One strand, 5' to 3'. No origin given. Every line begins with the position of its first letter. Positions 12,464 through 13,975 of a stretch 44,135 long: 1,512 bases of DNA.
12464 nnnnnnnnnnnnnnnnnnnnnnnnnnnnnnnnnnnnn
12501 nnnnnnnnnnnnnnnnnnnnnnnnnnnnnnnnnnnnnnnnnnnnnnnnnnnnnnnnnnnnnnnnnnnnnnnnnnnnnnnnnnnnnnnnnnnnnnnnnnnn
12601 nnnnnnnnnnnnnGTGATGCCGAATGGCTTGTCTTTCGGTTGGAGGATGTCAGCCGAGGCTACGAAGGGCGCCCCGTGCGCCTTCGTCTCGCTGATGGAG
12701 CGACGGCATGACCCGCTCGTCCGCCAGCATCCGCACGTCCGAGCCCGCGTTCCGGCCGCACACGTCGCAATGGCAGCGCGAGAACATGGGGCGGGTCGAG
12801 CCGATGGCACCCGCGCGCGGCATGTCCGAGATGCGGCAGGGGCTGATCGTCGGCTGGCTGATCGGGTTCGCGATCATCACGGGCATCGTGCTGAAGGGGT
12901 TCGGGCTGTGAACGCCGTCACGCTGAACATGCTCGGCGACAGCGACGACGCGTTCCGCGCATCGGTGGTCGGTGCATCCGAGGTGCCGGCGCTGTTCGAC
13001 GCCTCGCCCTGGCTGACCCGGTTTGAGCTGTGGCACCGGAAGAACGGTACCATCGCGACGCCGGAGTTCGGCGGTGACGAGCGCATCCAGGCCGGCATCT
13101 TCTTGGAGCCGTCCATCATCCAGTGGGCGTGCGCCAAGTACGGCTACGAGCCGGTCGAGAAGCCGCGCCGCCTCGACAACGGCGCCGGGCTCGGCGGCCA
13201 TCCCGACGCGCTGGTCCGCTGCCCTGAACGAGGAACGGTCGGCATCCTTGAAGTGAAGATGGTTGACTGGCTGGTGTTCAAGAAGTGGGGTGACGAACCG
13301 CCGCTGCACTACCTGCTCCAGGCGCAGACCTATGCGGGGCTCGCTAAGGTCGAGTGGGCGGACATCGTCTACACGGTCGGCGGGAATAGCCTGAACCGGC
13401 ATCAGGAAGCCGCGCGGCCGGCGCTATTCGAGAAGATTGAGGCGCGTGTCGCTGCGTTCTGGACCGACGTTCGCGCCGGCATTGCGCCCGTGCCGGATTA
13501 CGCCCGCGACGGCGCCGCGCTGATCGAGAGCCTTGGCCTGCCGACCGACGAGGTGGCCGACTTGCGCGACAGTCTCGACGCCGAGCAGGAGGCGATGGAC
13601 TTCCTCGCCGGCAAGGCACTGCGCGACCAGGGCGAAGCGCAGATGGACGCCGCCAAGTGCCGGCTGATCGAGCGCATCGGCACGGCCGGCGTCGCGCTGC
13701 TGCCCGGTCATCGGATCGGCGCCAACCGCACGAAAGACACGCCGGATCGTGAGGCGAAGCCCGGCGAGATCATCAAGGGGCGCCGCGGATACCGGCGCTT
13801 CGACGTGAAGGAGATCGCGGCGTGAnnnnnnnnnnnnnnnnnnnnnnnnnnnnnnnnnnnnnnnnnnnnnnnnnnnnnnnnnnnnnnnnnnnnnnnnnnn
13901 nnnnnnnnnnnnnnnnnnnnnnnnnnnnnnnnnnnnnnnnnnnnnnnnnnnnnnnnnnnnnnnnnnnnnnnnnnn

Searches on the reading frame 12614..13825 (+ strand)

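Call 58: search_protein_families(library=pfam, max_evalue=0.01, proteins=[window:12614-13825:+])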
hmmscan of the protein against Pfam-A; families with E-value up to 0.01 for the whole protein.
window:12614-13825:+ (403 aa): 1 family
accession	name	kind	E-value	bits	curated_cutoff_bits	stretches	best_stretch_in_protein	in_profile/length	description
PF09588.16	YqaJ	-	4.9e-08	33.8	22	1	114-243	5-146/150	YqaJ-like viral recombinase domain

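Call 59: search_protein_families(library=phrogs, max_evalue=0.001, proteins=[window:12614-13825:+])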
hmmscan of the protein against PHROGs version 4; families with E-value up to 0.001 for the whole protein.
window:12614-13825:+ (403 aa): 1 family
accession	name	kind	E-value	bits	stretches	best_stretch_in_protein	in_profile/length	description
phrog_434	-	DNA, RNA and nucleotide metabolism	7e-39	135.1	1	100-400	49-363/372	RecE-like recombination exonuclease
